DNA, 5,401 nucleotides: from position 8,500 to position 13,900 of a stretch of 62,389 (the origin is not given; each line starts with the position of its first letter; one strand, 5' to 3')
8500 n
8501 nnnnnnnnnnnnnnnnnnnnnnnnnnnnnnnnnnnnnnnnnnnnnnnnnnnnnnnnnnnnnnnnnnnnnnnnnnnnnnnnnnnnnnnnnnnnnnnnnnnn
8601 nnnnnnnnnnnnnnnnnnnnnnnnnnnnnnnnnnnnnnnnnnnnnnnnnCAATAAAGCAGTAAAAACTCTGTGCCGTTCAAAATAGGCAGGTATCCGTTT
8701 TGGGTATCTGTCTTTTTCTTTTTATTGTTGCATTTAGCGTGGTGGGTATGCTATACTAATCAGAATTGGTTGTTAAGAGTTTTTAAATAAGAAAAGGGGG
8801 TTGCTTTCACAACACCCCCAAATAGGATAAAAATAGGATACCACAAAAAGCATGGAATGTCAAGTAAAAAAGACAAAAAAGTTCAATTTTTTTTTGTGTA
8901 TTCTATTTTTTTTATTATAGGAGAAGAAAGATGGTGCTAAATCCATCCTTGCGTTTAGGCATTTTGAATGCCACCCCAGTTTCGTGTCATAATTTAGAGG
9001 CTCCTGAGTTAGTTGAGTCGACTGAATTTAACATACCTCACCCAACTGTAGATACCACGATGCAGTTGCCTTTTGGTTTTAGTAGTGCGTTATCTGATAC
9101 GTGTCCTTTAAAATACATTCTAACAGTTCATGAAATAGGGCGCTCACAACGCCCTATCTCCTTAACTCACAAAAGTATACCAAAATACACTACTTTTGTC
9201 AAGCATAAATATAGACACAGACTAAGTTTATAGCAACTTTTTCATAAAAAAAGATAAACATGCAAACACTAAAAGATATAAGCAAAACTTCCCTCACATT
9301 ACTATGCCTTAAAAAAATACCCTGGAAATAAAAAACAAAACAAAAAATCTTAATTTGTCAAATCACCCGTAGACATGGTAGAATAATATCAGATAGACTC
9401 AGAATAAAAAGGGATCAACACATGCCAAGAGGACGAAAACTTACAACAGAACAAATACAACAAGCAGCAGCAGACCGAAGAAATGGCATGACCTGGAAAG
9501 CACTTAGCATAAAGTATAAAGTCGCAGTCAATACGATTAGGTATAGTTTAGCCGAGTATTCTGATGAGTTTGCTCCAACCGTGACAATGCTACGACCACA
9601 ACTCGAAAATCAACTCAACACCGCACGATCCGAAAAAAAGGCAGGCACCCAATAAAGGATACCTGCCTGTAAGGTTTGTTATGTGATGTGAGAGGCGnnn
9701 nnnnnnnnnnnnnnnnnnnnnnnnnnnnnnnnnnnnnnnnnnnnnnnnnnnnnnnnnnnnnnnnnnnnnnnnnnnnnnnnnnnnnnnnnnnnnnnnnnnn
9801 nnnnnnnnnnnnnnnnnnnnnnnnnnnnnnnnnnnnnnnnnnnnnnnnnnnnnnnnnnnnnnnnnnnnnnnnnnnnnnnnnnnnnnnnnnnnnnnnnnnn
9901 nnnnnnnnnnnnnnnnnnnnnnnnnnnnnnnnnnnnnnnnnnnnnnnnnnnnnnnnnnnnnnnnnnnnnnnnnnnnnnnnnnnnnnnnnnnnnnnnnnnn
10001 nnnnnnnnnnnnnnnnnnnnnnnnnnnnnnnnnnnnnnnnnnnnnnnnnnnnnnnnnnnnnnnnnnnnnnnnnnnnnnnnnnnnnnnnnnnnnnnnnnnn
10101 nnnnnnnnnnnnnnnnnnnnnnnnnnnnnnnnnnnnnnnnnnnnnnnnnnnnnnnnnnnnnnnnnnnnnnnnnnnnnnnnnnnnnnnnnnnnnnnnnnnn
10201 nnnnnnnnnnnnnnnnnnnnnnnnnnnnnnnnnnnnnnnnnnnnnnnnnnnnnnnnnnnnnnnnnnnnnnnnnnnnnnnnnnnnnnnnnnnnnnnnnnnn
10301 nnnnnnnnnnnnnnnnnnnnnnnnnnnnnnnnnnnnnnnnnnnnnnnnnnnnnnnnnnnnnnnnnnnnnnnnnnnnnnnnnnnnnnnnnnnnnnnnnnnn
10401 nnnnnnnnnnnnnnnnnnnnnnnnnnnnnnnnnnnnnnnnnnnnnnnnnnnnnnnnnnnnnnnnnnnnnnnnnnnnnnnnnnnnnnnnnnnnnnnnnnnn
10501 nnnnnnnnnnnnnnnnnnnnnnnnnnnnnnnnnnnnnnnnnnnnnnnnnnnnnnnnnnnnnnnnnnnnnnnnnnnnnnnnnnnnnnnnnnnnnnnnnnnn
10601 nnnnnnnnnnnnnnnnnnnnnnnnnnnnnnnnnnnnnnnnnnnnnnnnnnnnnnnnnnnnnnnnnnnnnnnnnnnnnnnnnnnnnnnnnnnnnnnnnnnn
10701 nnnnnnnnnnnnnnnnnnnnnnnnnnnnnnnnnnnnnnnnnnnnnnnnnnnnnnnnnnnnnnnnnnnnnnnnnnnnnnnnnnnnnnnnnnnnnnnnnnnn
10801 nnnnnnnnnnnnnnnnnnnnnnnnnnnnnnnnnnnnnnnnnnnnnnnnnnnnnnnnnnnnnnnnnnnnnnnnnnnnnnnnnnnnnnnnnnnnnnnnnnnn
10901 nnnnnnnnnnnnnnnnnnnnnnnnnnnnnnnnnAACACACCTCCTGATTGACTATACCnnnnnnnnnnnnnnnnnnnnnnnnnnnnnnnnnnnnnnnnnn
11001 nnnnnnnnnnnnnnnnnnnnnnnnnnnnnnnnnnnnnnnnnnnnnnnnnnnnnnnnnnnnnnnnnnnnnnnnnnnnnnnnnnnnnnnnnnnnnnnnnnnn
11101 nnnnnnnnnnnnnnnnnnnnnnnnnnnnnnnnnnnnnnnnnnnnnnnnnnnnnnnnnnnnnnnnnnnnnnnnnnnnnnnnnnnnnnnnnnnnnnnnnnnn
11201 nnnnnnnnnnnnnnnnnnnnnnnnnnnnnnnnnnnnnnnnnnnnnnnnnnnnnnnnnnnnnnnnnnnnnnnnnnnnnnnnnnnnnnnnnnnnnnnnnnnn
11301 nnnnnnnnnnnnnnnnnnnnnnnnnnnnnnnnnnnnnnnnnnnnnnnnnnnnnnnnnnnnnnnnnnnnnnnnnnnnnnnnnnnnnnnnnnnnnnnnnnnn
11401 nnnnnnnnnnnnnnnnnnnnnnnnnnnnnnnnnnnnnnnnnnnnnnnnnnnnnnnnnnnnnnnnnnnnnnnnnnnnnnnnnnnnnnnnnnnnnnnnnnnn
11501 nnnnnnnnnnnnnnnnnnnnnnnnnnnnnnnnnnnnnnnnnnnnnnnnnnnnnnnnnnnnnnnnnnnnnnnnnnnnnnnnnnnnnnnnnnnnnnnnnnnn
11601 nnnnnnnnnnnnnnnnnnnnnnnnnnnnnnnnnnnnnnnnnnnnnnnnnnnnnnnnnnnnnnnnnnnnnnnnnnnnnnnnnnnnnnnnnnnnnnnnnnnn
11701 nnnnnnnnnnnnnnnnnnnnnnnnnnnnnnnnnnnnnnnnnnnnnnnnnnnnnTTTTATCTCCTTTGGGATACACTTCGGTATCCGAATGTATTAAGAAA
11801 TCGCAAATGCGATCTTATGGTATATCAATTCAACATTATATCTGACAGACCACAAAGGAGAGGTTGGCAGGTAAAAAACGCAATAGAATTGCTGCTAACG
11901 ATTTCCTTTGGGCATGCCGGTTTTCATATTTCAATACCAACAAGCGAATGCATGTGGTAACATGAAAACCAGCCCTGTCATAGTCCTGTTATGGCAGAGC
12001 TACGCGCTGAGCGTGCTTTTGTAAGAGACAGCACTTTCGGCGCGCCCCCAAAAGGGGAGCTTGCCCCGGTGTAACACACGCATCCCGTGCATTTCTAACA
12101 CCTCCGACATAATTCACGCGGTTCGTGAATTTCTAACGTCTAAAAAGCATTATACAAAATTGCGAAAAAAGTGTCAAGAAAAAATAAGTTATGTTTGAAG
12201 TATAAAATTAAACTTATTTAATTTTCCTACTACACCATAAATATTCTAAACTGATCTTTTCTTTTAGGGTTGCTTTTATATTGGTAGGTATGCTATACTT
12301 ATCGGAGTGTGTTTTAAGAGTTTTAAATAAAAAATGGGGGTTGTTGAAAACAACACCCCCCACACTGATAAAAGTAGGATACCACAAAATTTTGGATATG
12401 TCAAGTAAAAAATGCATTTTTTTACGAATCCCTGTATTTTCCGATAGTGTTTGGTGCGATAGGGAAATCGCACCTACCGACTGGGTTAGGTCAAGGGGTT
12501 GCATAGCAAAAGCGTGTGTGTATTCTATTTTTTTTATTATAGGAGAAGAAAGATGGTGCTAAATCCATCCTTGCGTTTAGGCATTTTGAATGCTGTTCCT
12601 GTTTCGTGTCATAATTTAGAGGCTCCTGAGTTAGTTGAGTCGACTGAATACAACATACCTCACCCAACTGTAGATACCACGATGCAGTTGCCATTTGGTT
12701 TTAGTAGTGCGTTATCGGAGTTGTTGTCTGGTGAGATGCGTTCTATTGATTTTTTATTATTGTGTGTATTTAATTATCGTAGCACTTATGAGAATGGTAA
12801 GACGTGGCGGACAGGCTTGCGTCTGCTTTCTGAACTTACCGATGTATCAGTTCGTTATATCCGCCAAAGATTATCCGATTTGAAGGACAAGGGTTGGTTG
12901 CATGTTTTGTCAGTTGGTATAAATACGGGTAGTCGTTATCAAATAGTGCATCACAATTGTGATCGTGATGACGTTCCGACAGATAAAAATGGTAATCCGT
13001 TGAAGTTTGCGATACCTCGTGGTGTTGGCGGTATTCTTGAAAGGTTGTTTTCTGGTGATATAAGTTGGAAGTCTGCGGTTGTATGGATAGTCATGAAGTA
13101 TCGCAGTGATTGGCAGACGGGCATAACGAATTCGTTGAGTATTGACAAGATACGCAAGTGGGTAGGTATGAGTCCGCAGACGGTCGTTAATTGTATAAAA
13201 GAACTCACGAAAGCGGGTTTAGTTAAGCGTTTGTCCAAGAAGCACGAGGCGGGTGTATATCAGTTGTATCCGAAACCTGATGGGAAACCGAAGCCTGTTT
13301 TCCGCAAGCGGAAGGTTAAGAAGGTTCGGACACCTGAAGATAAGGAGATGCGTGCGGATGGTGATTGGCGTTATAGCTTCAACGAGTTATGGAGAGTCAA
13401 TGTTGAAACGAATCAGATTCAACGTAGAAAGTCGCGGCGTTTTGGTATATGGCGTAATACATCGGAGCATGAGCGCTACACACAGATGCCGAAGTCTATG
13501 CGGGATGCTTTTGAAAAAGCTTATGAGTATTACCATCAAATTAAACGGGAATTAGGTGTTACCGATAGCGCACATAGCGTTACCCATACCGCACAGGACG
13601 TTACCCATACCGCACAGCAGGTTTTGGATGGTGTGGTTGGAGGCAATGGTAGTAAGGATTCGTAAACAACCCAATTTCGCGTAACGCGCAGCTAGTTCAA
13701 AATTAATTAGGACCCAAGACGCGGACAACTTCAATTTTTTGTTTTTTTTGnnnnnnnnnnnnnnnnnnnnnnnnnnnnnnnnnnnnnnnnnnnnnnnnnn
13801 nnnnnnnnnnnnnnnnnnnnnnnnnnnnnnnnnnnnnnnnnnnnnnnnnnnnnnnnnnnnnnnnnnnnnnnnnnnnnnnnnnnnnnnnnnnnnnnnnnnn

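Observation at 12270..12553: Predicted antisense (countertranscript) RNA in the leader of every rep-like gene copy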

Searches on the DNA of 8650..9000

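Call 74: search_rna_families(source=window, start=8650, end=9000, threshold=evalue, max_evalue=10)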
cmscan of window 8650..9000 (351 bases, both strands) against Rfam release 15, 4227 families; matches with E-value up to 10: 8.
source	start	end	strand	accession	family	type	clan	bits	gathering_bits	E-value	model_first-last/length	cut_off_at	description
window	8868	8940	-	RF02075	STnc230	Gene; sRNA;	-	20.3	50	1.3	1-83/83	no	Enterobacterial sRNA STnc230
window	8650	8725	+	RF00558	L20_leader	Cis-reg; leader;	-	19.3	58.7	0.18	55-127/127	5'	Ribosomal protein L20 leader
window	8865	8899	-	RF02907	patAB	Cis-reg; leader;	-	16.4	92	6.1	1-57/57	no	patAB leader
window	8794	8965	+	RF04324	Pestivirus-3UTR-SLIV-SLIII-SLII-CSFV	Gene; sRNA;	CL00151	16.3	150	1.6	1-170/170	no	Pestivirus 3' UTR SLIV, SLIII and SLII classical swine fever virus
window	8650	8794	-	RF01402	STnc150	Gene; sRNA;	-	15.8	60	0.3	1-149/267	3'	STnc150 Hfq binding RNA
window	8731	8818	+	RF02456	Diantho_3_UTR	Cis-reg;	-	14.3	100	0.27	1-205/205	no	Dianthovirus RNA2 3'UTR stem loops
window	8828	8911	+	RF03483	MIR319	Gene; miRNA;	-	13.9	54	5.2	1-92/92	no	MIR319 microRNA precursor family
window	8835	8966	+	RF02653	StyR-143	Gene; sRNA;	-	12.1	176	5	1-144/144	no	Salmonella enterica Typhi npcRNA 143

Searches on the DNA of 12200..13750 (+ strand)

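Call 12: search_dna_similar(query=window:12200-13750:+, collection=plasmids, mode=distant, max_rows=20)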
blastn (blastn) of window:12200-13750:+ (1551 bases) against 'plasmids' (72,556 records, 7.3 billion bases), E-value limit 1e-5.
No match.

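Call 13: search_dna_similar(query=window:12200-13750:+, collection=phages, mode=distant, max_rows=20)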
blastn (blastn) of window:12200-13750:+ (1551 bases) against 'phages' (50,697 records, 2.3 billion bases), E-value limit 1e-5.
No match.

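Call 73: search_rna_families(source=window, start=12200, end=12620, threshold=evalue, max_evalue=10)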
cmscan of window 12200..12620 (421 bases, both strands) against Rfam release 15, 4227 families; matches with E-value up to 10: 7.
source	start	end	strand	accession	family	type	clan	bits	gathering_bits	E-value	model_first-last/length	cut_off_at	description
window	12329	12417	-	RF02274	AniS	Gene;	-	19.9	50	0.47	1-106/106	no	AniS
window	12222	12393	+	RF04318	idnO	Cis-reg;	-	19.3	100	1.2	1-206/206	no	idnO ncRNA motif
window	12280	12373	+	RF02426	SpF03_sRNA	Gene; sRNA;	-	17.2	50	8.3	1-106/106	no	Streptococcus sRNA SpF03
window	12323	12423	-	RF00558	L20_leader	Cis-reg; leader;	-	17.1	58.7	0.8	1-127/127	no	Ribosomal protein L20 leader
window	12235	12323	+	RF00514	His_leader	Cis-reg; leader;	-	14.9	49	5.7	1-126/126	no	Histidine operon leader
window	12326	12404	-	RF00113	SIB_RNA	Gene; antitoxin;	-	14.6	56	2.8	1-147/147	no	Short Intergenic Abundant RNA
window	12334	12361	-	RF03339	mir-3047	Gene; miRNA;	-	13.9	53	9.4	1-61/61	no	mir-3047 microRNA precursor family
